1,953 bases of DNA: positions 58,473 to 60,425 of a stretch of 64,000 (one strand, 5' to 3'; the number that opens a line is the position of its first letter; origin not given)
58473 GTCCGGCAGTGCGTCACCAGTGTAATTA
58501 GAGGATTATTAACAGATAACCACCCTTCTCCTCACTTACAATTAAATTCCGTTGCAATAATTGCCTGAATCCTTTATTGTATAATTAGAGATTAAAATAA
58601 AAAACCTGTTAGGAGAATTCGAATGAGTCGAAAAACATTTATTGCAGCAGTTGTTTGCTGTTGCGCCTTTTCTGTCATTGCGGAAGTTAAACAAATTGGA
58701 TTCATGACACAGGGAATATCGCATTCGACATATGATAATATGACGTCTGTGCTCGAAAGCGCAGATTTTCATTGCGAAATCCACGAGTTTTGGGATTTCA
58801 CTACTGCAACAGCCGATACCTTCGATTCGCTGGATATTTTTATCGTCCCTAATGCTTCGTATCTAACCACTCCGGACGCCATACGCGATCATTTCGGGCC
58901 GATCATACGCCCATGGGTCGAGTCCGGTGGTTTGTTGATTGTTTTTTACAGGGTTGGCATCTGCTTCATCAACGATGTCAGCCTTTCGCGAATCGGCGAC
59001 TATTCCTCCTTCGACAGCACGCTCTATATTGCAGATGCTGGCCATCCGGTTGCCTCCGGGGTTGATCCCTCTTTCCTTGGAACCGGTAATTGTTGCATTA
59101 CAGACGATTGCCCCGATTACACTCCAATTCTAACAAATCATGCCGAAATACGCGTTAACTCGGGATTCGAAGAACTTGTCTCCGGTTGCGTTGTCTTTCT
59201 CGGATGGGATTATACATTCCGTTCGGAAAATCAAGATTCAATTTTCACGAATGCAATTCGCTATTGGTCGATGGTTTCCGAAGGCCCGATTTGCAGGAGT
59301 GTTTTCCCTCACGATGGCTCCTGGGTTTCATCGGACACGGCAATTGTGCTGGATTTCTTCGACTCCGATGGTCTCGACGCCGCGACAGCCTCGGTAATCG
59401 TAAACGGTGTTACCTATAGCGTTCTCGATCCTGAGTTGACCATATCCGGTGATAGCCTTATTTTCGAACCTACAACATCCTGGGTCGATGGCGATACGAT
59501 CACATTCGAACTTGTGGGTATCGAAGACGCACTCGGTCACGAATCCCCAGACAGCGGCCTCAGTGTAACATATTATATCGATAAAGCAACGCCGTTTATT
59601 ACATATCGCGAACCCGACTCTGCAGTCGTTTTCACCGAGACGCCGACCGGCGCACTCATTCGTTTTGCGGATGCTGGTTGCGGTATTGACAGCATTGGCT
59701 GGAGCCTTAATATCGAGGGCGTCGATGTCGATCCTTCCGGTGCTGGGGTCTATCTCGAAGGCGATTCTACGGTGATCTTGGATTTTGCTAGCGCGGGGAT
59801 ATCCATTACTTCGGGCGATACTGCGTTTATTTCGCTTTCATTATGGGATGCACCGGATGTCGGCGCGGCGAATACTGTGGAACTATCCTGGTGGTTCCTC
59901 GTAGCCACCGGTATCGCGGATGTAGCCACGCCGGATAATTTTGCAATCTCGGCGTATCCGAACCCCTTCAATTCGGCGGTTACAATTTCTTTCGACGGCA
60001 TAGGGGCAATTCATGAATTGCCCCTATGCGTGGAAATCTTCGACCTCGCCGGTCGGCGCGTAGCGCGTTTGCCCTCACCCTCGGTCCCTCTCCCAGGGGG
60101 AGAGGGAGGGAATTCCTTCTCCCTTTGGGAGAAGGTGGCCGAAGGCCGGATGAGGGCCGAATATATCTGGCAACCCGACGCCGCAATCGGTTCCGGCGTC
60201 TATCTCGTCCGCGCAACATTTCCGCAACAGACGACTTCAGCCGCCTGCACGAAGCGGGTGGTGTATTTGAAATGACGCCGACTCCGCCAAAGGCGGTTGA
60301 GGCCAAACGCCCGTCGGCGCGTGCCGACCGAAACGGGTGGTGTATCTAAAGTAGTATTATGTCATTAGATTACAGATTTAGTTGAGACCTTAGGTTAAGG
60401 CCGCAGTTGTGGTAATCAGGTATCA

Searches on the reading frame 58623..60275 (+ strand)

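Call 44: search_protein_families(library=pfam, proteins=[window:58623-60275:+], max_evalue=0.00001)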
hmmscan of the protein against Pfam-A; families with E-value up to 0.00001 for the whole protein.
window:58623-60275:+ (550 aa): 0 families

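Call 90: search_protein_families(library=ncbifam, proteins=[window:58623-60275:+], max_evalue=0.001)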
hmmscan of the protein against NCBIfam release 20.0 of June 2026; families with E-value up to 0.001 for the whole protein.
window:58623-60275:+ (550 aa): 1 family
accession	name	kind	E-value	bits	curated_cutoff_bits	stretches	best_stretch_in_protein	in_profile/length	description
TIGR04183.1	Por_Secre_tail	domain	0.00074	19.5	23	0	445-537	2-64/72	T9SS type A sorting domain-containing protein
